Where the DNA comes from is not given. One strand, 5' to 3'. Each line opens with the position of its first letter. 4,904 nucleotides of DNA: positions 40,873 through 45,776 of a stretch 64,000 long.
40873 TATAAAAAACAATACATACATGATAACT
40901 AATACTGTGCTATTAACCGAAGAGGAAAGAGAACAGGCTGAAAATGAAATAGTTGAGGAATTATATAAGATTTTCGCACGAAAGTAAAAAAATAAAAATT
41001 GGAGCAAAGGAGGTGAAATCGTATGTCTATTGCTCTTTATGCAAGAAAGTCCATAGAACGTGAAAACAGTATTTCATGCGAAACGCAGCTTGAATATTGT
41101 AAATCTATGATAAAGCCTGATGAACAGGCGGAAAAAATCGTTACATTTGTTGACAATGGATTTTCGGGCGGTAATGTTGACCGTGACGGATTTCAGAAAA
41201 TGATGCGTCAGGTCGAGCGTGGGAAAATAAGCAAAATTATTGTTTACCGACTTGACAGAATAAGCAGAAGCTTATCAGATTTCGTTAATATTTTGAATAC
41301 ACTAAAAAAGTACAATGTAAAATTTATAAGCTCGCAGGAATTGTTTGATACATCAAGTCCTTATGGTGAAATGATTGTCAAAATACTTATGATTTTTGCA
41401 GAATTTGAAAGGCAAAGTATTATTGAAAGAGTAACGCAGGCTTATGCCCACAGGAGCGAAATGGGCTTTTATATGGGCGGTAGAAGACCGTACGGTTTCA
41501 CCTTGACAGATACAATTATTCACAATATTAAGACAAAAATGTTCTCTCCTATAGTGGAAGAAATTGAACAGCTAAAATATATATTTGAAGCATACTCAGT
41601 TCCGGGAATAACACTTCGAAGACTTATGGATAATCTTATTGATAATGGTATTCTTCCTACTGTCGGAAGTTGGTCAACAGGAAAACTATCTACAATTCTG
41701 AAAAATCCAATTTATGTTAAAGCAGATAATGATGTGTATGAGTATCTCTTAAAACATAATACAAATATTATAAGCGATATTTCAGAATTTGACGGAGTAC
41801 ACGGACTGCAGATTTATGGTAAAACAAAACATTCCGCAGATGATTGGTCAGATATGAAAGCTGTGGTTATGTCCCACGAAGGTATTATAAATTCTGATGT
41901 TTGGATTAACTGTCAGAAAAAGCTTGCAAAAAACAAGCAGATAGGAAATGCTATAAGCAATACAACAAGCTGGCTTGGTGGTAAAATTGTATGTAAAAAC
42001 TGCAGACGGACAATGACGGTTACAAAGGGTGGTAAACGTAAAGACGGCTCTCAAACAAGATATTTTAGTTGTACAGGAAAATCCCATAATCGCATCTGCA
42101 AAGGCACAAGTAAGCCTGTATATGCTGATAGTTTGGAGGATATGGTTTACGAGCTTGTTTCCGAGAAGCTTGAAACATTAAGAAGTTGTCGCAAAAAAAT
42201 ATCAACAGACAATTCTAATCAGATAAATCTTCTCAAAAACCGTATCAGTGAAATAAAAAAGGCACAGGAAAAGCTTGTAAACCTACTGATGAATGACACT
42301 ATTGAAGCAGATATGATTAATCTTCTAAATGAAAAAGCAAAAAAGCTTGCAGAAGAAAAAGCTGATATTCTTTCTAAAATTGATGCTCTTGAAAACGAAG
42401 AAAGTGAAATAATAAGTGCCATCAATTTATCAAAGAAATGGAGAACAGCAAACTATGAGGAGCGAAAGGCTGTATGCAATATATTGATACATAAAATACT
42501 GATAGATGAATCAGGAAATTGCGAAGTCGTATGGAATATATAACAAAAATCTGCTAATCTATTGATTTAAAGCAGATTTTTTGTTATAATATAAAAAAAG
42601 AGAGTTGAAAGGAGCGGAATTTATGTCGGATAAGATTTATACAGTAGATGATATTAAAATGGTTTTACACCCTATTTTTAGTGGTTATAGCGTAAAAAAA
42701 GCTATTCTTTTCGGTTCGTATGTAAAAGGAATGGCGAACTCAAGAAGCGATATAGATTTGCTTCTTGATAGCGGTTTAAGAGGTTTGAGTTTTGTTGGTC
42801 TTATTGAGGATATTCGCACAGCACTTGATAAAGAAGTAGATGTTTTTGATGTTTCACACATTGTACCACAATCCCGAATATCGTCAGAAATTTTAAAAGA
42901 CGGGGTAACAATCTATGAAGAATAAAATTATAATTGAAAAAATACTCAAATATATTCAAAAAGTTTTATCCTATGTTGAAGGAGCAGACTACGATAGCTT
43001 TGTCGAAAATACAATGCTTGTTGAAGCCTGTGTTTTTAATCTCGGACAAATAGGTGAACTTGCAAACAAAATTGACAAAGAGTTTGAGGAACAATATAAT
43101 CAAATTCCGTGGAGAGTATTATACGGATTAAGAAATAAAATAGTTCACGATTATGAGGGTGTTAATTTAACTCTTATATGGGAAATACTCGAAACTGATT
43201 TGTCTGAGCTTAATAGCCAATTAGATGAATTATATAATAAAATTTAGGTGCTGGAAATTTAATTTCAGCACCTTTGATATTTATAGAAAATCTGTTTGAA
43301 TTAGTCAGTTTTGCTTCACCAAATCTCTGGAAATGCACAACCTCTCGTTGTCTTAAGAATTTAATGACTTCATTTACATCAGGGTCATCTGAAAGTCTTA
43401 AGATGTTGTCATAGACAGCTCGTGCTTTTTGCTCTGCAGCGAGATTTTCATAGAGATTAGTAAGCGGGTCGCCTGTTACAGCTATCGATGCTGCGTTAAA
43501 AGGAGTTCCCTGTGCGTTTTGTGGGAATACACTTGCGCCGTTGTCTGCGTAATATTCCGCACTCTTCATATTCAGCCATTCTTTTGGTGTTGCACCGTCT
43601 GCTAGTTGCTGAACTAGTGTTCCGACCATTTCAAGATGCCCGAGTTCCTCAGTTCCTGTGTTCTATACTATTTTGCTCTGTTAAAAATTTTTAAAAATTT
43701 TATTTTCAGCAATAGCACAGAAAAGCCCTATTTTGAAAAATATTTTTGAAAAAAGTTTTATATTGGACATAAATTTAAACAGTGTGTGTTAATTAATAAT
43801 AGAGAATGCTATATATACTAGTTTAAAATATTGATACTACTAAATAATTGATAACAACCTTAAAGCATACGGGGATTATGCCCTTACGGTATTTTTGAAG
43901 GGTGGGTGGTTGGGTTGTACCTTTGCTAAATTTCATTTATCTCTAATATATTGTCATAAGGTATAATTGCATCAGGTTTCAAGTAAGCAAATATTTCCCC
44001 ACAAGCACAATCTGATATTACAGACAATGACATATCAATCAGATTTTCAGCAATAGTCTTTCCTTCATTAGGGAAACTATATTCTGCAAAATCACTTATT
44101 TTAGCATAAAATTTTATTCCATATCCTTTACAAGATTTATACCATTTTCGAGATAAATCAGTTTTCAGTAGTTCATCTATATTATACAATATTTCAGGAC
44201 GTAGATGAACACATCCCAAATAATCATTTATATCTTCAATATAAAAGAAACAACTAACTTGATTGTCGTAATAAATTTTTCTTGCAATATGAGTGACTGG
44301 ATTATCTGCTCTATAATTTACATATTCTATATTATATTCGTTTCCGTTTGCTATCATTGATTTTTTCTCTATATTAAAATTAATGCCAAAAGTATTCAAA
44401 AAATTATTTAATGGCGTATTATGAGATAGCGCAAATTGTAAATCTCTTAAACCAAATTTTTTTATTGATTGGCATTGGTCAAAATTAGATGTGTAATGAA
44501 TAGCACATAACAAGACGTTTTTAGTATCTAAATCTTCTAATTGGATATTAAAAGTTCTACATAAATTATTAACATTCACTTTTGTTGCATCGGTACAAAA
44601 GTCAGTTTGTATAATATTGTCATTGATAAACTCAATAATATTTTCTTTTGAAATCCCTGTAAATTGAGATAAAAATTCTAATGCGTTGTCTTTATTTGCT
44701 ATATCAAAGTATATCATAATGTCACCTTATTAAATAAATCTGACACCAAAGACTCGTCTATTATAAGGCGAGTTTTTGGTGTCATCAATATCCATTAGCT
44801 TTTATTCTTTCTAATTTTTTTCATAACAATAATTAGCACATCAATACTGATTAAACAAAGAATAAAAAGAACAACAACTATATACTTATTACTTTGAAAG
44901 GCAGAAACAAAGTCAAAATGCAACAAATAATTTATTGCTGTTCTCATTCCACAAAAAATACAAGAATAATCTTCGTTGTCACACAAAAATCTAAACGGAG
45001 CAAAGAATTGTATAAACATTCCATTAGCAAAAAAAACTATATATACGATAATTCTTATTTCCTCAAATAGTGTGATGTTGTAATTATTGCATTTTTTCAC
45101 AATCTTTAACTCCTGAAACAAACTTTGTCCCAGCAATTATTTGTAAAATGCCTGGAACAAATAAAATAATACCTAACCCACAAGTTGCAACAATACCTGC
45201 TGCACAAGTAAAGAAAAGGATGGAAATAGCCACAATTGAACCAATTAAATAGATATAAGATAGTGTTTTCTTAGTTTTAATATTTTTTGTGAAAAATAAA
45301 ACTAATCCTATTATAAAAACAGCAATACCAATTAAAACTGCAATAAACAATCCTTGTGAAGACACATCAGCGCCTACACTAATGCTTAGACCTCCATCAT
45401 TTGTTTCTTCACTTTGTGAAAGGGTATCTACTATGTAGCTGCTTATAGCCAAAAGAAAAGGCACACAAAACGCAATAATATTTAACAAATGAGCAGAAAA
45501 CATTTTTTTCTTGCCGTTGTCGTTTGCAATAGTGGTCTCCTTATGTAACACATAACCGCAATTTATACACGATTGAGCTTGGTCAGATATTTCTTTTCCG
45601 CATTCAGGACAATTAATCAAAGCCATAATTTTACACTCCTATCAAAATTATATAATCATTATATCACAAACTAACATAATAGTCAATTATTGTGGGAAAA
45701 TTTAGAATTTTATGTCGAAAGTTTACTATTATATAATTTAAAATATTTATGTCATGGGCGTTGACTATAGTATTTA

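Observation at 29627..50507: One spore-coat Mn-catalase (cotJC-type) gene is split into three collinear pieces by stacked serine-integrase elements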

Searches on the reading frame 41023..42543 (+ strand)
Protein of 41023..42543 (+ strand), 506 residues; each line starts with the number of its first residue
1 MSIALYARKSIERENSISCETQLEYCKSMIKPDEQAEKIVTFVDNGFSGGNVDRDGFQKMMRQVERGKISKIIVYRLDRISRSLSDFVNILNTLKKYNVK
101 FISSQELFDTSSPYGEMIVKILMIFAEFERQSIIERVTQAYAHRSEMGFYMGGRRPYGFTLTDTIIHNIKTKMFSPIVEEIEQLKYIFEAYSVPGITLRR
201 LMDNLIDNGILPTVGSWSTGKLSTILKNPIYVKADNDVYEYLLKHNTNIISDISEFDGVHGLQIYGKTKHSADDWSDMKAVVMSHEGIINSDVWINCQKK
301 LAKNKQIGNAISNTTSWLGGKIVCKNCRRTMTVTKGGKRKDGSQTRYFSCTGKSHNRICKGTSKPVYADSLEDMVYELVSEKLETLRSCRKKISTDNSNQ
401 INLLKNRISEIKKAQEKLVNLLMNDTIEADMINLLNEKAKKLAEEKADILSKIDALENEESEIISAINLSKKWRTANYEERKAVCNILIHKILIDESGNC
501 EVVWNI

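Call 12: search_protein_families(library=pfam, proteins=[window:41023-42543:+])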
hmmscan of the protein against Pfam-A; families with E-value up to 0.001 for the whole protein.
window:41023-42543:+ (506 aa): 3 families
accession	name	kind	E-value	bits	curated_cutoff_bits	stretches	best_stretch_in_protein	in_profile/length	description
PF00239.26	Resolvase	-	1.8e-34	119.4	23.3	1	4-148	2-143/145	Resolvase, N terminal domain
PF07508.19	Recombinase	-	1.2e-11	45.1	21.1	1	179-304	2-102/102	Recombinase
PF13408.12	Zn_ribbon_recom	-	3.7e-09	37.3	25.3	1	317-379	1-57/58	Recombinase zinc beta ribbon domain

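Call 23: find_encoding_contigs(protein=window:41023-42543:+, flank=8000, max_places=8)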
Protein window:41023-42543:+ (506 aa): no gene with exactly this product is on record in the collection.

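Call 31: find_homologous_proteins(query=window:41023-42543:+, max_evalue=1e-50)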
Query window:41023-42543:+ (506 aa): 1215 proteins with E <= 1e-50 among 8000 candidates; the best 120 are listed.
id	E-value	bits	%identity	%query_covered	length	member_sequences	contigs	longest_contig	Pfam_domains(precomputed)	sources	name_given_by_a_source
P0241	0.0e+0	1082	95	100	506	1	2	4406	PF07508.20,PF00239.27,PF13408.13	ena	-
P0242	0.0e+0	1080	95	100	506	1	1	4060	PF07508.20,PF00239.27,PF13408.13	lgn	-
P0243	0.0e+0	1078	95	100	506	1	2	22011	PF07508.20,PF00239.27,PF13408.13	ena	-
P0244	0.0e+0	1072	94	100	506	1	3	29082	PF07508.20,PF00239.27,PF13408.13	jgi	-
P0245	0.0e+0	1072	94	100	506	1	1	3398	PF07508.20,PF00239.27,PF13408.13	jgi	-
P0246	0.0e+0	1072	93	100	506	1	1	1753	PF07508.20,PF00239.27,PF13408.13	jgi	-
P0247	0.0e+0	1070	94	100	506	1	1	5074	PF07508.20,PF00239.27,PF13408.13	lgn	-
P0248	0.0e+0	1068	94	100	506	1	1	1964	PF07508.20,PF00239.27,PF13408.13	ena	-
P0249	0.0e+0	1068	93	100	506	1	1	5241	PF07508.20,PF00239.27,PF13408.13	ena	-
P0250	0.0e+0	1068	94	100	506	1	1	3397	PF07508.20,PF00239.27,PF13408.13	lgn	-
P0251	0.0e+0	1068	94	100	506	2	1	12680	PF07508.20,PF00239.27,PF13408.13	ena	-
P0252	0.0e+0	1065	94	100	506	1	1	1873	PF07508.20,PF00239.27,PF13408.13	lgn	-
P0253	0.0e+0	1065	93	100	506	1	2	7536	PF07508.20,PF00239.27,PF13408.13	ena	-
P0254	0.0e+0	1062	93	100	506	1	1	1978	PF07508.20,PF00239.27,PF13408.13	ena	-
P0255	0.0e+0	1059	93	100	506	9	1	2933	PF07508.20,PF00239.27,PF13408.13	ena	-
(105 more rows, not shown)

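Call 35: find_related_loci(query=window:41023-42543:+, collection=metagenome_contigs, flank=10000)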
Query window:41023-42543:+ (506 aa) in metagenome_contigs; peptide patterns used: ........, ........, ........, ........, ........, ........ (x = any residue, [..] = any of these).
399 stretches matched a pattern; 168 encode a relative of the query (tblastn E <= 1e-3); the best 80 are kept; 80 distinct loci.
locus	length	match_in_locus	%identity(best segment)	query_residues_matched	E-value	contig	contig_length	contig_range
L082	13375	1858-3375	79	1-506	0e+0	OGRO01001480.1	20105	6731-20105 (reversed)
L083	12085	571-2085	78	2-506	0e+0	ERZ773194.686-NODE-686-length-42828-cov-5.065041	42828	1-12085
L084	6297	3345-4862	75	1-506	0e+0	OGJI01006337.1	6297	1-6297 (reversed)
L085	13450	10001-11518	75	1-506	0e+0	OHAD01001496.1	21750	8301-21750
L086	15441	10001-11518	75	1-506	0e+0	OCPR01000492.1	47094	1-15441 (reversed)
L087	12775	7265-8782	75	1-506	0e+0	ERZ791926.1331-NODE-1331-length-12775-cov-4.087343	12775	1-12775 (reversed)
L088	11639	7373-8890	75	1-506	0e+0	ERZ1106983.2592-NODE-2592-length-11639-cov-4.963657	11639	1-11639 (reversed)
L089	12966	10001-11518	74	1-506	0e+0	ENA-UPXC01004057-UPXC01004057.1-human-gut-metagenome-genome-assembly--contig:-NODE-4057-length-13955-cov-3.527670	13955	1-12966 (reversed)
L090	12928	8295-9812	74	1-506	0e+0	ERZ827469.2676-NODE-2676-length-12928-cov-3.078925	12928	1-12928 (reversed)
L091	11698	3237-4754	75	1-506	0e+0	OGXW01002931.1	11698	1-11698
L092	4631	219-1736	74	1-506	0e+0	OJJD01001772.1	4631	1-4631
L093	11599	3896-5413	75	1-506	0e+0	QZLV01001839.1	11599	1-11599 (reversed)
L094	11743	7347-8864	75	1-506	0e+0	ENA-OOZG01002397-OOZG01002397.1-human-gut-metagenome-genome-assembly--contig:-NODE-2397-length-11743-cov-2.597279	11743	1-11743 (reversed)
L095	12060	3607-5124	74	1-506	0e+0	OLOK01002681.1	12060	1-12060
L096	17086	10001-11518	74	1-506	0e+0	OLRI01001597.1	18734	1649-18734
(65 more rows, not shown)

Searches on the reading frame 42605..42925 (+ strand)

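Call 12: search_protein_families(library=pfam, proteins=[window:42605-42925:+])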
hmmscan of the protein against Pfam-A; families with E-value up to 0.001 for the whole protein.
window:42605-42925:+ (106 aa): 3 families
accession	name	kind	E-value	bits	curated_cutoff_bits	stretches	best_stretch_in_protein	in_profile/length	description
PF18765.7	Polbeta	-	4.8e-11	43.1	26.9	1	23-105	5-89/93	Polymerase beta, Nucleotidyltransferase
PF01909.29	NTP_transf_2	-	4.9e-07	30.5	21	1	29-87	13-78/93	Nucleotidyltransferase domain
PF22600.2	MTPAP-like_central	-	5.3e-05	23.8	27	1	9-57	21-66/139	Poly(A) RNA polymerase, mitochondrial-like, central palm domain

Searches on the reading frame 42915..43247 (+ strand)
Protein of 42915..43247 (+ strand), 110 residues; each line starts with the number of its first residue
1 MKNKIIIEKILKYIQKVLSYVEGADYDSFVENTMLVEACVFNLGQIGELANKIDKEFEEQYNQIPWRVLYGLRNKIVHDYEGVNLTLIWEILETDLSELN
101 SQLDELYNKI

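Call 13: search_protein_families(library=pfam, proteins=[window:42915-43247:+])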
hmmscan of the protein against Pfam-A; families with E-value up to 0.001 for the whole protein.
window:42915-43247:+ (110 aa): 1 family
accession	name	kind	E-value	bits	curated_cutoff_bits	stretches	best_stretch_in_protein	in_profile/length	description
PF01934.22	HepT-like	-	1.4e-22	80.1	23.5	1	10-105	1-119/120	Ribonuclease HepT-like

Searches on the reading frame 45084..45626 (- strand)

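Call 13: search_protein_families(library=pfam, proteins=[window:45084-45626:-])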
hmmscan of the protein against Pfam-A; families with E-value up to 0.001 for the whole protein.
window:45084-45626:- (180 aa): 3 families
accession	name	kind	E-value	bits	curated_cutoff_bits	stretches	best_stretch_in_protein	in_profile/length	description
PF13248.11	Zn_ribbon_3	-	1.7e-07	30.9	27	1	4-27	3-26/26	zinc-ribbon domain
PF13240.11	Zn_Ribbon_1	-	5.4e-07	29.6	25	1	6-26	2-22/23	zinc-ribbon domain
PF12773.13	DZR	-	0.00047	20.7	27.3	1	6-24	27-45/45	Double zinc ribbon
